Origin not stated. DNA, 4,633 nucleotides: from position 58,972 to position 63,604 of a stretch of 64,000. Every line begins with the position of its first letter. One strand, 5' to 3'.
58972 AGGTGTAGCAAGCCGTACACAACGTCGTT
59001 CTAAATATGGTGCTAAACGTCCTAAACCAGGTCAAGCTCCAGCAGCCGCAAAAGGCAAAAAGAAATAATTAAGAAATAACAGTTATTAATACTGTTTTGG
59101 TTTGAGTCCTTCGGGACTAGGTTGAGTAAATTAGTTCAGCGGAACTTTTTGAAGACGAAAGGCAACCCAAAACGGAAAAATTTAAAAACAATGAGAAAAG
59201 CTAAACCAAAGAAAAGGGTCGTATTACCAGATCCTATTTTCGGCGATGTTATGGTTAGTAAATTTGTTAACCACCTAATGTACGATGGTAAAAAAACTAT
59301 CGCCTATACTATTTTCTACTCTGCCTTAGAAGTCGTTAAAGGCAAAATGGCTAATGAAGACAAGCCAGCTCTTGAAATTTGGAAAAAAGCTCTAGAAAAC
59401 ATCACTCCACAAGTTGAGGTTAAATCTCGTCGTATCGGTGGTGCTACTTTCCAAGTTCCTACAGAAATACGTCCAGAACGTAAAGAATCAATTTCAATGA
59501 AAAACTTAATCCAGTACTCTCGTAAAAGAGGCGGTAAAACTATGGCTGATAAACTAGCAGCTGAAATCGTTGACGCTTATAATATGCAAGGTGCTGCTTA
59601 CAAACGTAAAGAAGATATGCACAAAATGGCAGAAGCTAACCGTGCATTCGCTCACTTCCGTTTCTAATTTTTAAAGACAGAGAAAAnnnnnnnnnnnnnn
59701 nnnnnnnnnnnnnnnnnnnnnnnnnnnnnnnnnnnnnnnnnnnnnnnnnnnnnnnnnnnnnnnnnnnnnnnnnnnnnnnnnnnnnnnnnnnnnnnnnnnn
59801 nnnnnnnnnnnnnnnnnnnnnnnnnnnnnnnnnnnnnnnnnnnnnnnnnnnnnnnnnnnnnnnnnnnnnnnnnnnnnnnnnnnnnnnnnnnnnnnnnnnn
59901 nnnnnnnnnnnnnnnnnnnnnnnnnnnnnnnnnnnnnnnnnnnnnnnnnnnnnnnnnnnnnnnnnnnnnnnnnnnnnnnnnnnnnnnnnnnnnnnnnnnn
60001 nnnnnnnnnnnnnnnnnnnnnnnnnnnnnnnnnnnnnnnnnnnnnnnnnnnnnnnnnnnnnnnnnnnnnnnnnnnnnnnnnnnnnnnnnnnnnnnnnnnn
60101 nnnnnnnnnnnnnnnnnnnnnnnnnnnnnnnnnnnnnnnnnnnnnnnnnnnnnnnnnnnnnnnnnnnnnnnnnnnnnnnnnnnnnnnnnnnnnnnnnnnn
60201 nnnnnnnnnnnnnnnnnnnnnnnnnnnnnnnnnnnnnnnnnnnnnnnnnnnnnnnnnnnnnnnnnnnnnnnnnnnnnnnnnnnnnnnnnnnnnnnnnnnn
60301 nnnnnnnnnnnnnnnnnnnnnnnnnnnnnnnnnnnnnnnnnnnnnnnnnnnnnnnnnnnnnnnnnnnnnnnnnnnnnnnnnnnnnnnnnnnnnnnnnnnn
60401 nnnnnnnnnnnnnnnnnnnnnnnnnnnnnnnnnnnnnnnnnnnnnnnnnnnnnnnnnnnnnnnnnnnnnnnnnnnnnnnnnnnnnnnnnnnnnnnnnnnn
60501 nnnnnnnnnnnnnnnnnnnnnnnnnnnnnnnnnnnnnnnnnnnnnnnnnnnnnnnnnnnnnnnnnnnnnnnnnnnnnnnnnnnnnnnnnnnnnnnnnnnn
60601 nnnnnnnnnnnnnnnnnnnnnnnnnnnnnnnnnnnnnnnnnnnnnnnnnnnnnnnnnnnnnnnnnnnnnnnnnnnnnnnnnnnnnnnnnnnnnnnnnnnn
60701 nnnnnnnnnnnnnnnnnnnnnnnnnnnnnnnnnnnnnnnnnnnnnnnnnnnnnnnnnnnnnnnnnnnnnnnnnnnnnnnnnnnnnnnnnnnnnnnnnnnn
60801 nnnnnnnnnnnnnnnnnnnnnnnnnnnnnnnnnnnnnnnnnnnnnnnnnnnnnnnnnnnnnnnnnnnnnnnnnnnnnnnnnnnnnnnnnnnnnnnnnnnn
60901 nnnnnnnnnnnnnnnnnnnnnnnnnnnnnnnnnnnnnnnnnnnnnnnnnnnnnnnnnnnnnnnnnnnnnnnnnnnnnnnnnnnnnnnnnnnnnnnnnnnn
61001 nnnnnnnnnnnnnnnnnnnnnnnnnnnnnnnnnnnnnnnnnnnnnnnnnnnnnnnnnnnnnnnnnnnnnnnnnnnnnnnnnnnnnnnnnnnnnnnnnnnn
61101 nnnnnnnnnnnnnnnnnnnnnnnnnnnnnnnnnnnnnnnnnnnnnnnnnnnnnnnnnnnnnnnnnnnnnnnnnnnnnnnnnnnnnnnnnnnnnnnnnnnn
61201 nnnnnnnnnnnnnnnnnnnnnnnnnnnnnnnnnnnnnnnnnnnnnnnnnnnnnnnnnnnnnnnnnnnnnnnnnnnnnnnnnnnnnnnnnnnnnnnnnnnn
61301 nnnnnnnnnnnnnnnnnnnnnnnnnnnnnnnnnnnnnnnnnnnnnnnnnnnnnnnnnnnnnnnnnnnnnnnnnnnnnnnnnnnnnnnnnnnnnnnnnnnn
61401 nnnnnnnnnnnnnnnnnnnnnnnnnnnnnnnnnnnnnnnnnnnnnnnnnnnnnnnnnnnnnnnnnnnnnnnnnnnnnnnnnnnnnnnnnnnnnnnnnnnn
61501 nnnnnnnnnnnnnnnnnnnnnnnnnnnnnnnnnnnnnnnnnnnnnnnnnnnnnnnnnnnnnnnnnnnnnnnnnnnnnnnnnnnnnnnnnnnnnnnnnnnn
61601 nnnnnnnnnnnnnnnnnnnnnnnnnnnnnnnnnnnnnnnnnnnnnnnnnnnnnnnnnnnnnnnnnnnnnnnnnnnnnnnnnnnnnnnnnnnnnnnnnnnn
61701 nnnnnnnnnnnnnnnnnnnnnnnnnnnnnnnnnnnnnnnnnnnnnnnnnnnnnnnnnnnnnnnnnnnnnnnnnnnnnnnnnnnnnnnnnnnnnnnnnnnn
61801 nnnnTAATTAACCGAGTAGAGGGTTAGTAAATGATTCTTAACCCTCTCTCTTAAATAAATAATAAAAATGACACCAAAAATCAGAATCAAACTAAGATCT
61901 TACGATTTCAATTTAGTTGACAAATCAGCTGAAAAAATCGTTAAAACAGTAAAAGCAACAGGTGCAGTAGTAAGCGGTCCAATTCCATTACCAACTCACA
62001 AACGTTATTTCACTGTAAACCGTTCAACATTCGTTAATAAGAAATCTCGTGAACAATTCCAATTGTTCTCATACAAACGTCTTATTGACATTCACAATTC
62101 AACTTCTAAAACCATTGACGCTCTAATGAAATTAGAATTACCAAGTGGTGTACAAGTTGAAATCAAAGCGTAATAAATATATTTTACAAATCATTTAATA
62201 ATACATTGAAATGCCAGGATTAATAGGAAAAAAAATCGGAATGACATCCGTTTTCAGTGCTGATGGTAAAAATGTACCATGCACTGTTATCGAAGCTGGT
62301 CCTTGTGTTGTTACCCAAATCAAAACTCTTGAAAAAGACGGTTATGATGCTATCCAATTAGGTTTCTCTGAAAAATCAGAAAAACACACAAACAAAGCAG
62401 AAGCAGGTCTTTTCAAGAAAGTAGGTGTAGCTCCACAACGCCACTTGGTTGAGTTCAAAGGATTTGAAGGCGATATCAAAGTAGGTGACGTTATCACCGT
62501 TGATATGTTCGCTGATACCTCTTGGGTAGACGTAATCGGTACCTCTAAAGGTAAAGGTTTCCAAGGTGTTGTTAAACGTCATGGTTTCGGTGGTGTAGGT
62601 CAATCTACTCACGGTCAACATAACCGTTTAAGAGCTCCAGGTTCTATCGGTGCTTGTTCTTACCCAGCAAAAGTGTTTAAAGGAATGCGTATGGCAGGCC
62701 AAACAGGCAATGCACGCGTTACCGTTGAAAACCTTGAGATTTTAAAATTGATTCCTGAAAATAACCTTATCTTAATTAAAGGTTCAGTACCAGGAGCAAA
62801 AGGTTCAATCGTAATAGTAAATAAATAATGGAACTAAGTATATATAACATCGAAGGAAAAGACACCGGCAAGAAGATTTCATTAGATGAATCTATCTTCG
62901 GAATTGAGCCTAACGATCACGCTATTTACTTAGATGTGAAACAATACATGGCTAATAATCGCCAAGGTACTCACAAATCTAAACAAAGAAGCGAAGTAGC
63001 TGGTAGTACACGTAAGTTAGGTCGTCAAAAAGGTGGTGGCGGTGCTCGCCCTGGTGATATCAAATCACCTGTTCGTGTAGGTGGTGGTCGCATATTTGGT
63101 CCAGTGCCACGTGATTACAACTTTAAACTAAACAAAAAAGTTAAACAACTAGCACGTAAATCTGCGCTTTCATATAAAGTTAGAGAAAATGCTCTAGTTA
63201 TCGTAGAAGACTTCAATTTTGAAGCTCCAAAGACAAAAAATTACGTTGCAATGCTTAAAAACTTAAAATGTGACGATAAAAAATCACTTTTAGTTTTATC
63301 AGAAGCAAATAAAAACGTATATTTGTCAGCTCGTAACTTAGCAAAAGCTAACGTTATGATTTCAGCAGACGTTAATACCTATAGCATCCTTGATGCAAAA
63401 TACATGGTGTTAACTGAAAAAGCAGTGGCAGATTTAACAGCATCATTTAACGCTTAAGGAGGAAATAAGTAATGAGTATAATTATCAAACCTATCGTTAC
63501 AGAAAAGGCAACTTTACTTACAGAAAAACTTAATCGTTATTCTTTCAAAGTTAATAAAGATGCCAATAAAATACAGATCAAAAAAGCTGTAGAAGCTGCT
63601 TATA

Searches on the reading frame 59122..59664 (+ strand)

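Call 31: search_protein_families(library=pfam, proteins=[window:59122-59664:+], max_evalue=0.001)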
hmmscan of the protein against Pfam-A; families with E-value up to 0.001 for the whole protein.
window:59122-59664:+ (181 aa): 1 family
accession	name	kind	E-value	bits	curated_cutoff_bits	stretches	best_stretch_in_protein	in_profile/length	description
PF00177.27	Ribosomal_S7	-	2.4e-58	196.4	24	1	24-174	1-148/148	Ribosomal protein S7p/S5e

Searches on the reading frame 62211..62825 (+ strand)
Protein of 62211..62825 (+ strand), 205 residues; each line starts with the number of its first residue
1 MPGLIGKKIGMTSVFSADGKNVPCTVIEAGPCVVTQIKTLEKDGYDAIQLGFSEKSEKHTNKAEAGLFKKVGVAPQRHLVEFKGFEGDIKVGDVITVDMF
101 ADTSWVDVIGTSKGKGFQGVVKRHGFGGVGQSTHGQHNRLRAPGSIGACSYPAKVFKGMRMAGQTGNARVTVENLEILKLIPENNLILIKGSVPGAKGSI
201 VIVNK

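Call 31: search_protein_families(library=pfam, proteins=[window:62211-62825:+], max_evalue=0.001)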
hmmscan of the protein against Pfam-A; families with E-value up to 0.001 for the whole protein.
window:62211-62825:+ (205 aa): 1 family
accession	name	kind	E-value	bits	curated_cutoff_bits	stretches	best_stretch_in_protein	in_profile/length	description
PF00297.29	Ribosomal_L3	-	9e-16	58.3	22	1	96-180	208-288/369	Ribosomal protein L3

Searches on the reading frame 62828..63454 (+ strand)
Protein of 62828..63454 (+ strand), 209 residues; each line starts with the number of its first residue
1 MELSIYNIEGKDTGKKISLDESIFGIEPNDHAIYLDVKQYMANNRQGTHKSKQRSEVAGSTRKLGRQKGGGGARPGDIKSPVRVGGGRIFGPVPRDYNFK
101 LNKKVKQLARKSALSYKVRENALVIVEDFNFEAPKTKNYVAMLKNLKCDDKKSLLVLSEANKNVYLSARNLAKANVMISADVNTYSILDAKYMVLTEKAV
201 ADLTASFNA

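Call 31: search_protein_families(library=pfam, proteins=[window:62828-63454:+], max_evalue=0.001)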
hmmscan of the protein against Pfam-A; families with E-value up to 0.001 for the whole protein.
window:62828-63454:+ (209 aa): 1 family
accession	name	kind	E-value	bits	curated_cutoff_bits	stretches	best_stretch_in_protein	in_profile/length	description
PF00573.27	Ribosomal_L4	-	5.9e-67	225.4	25.8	1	17-204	1-188/190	Ribosomal protein L4/L1 family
